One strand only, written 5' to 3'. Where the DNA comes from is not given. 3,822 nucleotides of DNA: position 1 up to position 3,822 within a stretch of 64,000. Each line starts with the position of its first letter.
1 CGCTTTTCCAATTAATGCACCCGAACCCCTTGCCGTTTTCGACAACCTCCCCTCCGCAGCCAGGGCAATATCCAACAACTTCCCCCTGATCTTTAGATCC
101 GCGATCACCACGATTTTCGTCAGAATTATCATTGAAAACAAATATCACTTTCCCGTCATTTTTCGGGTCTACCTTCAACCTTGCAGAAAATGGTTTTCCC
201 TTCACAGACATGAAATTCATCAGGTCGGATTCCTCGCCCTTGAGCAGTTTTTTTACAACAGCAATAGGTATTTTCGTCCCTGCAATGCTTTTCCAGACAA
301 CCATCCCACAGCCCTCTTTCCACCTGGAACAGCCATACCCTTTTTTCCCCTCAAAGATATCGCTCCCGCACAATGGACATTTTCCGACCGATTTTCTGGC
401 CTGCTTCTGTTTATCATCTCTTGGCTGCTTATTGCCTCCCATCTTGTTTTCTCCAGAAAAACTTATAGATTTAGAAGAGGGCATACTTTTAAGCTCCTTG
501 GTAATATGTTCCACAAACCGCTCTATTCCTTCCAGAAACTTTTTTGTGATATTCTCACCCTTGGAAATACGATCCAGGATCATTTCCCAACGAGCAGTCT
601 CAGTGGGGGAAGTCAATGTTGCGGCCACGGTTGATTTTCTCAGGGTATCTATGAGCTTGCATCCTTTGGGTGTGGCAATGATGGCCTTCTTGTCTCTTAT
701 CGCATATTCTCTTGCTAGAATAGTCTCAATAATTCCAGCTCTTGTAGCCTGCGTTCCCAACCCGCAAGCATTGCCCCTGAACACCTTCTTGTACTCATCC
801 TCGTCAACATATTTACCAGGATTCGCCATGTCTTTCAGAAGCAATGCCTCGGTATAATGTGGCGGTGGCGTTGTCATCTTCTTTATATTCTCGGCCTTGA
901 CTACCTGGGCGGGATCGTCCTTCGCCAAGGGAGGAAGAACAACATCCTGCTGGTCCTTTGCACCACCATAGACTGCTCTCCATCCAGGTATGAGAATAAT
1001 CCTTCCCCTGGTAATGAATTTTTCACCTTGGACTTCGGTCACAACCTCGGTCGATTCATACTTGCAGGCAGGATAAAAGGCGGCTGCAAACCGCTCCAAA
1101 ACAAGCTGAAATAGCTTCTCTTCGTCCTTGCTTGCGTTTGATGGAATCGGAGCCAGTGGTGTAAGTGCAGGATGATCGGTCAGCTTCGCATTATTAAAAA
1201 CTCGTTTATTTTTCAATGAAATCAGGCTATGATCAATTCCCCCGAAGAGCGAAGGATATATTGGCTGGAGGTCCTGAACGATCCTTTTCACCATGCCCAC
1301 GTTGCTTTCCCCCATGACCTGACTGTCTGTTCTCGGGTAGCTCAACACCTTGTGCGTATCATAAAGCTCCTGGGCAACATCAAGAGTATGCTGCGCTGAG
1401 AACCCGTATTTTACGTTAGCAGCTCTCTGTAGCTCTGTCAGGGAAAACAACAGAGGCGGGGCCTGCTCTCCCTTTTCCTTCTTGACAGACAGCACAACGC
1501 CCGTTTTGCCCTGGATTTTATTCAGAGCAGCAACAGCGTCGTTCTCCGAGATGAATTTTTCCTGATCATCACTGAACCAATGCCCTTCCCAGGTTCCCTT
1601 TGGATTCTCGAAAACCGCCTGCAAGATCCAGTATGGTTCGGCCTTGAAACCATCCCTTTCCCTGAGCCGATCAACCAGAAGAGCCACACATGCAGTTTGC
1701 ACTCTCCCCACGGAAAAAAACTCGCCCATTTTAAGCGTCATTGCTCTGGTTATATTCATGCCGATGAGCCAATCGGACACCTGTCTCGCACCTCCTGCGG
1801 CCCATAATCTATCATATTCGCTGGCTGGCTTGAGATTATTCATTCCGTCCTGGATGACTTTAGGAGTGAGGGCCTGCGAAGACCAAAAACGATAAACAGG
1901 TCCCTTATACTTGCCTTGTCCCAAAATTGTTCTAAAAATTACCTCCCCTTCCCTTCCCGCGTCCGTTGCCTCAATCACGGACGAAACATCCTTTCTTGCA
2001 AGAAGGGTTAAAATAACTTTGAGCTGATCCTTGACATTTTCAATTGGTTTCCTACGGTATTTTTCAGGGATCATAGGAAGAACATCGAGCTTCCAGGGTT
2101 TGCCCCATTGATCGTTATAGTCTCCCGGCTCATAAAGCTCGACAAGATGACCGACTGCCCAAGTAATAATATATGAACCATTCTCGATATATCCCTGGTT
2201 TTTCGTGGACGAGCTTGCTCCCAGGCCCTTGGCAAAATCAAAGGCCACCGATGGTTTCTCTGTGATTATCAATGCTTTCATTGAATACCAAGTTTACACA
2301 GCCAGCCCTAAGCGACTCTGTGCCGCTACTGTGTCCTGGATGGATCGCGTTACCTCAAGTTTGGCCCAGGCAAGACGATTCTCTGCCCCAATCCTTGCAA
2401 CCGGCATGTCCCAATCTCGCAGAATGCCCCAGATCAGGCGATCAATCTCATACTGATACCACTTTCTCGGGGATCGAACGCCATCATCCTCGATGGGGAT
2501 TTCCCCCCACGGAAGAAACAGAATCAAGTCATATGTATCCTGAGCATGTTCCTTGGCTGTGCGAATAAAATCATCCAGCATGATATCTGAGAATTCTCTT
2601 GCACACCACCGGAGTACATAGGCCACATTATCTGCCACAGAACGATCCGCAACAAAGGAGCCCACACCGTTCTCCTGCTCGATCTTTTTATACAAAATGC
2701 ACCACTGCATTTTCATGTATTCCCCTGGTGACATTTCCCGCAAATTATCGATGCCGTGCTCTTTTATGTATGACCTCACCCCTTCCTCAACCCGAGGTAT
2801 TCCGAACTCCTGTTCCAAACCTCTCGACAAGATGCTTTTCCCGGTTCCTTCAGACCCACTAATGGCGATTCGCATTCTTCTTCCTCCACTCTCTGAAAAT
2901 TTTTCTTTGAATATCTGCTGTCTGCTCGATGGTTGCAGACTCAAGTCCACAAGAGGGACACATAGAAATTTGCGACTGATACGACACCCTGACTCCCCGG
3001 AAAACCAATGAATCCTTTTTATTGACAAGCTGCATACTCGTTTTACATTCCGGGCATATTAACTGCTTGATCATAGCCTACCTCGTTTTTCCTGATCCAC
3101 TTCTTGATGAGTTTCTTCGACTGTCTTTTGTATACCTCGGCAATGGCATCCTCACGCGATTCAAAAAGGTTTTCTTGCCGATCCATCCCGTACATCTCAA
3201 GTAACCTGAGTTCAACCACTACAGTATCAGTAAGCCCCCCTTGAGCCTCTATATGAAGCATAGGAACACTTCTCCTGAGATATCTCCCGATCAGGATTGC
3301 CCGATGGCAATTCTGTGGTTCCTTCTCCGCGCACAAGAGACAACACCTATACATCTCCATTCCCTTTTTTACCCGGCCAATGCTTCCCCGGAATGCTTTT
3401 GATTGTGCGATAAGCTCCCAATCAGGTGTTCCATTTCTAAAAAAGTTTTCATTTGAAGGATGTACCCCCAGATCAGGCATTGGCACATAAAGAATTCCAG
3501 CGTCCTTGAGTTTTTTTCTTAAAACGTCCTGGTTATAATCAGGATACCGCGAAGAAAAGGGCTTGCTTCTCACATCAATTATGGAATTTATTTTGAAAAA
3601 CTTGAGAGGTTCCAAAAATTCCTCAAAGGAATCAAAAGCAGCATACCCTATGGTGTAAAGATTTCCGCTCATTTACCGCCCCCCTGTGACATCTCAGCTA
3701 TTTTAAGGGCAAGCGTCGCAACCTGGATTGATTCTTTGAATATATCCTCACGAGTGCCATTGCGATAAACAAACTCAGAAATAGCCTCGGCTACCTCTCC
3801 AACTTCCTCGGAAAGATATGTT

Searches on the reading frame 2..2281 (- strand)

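Call 25: search_protein_families(library=pfam, proteins=[window:2-2281:-], max_evalue=0.01)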
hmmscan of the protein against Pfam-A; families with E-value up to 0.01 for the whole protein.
window:2-2281:- (760 aa): 3 families
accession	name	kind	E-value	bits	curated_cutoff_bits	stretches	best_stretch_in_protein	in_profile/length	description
PF01131.25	Topoisom_bac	-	8.2e-110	368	35.1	1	155-583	2-410/411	DNA topoisomerase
PF13342.12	Toprim_Crpt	-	1e-11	45.1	32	1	657-716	1-59/60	C-terminal repeat of topoisomerase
PF01751.28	Toprim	-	1.4e-09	38.5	23.1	1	4-120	2-77/96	Toprim domain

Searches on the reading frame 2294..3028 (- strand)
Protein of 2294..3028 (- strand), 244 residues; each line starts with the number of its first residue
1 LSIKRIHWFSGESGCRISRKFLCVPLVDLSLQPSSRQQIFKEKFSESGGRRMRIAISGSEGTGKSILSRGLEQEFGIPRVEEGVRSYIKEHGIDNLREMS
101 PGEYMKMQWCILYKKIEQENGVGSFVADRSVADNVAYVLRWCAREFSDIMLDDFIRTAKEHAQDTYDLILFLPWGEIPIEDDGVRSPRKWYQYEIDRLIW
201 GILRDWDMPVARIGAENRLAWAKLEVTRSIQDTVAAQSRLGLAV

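Call 25: search_protein_families(library=pfam, proteins=[window:2294-3028:-], max_evalue=0.01)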
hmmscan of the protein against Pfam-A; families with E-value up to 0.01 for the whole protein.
window:2294-3028:- (244 aa): 1 family
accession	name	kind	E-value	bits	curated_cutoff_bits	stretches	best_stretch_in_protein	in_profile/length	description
PF13521.12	AAA_28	-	1.8e-15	57.9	27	1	53-213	1-156/164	AAA domain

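Call 29: find_encoding_contigs(protein=window:2294-3028:-, flank=10000, max_places=6)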
Protein window:2294-3028:- (244 aa): no gene with exactly this product is on record in the collection.

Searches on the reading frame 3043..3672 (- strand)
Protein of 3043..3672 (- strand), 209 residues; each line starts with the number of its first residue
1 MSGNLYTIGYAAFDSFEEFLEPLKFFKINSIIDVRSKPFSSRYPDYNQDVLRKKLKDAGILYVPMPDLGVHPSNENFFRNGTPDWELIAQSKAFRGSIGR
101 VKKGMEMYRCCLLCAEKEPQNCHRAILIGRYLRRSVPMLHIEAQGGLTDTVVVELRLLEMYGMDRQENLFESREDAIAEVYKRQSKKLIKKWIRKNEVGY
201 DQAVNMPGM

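Call 25: search_protein_families(library=pfam, proteins=[window:3043-3672:-], max_evalue=0.01)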
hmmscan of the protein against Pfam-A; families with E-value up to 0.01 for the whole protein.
window:3043-3672:- (209 aa): 1 family
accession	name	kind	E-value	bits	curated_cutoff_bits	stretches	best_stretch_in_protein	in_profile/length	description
PF04343.18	DUF488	-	1.1e-19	71.6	22.2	1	16-128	2-118/121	Domain of unknown function DUF488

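Call 43: find_encoding_contigs(protein=window:3043-3672:-, flank=10000, max_places=4)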
Protein window:3043-3672:- (209 aa): 1 contig read that carries it; 1 place shown.
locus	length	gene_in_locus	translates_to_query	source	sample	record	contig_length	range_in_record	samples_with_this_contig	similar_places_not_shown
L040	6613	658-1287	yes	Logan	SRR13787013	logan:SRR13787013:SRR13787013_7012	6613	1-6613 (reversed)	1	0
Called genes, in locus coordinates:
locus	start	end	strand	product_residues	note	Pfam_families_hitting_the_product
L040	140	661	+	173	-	-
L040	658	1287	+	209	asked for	PF04343:DUF488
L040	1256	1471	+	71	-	-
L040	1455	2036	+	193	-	PF13521:AAA_28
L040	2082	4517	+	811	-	PF01751:Toprim (faint), PF01131:Topoisom_bac, PF13342:Toprim_Crpt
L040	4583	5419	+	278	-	PF02195:ParB_N (faint), PF17762:HTH_ParB (weak)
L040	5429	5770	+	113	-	PF10686:YAcAr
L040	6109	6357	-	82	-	-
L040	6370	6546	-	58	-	-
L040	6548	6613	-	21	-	?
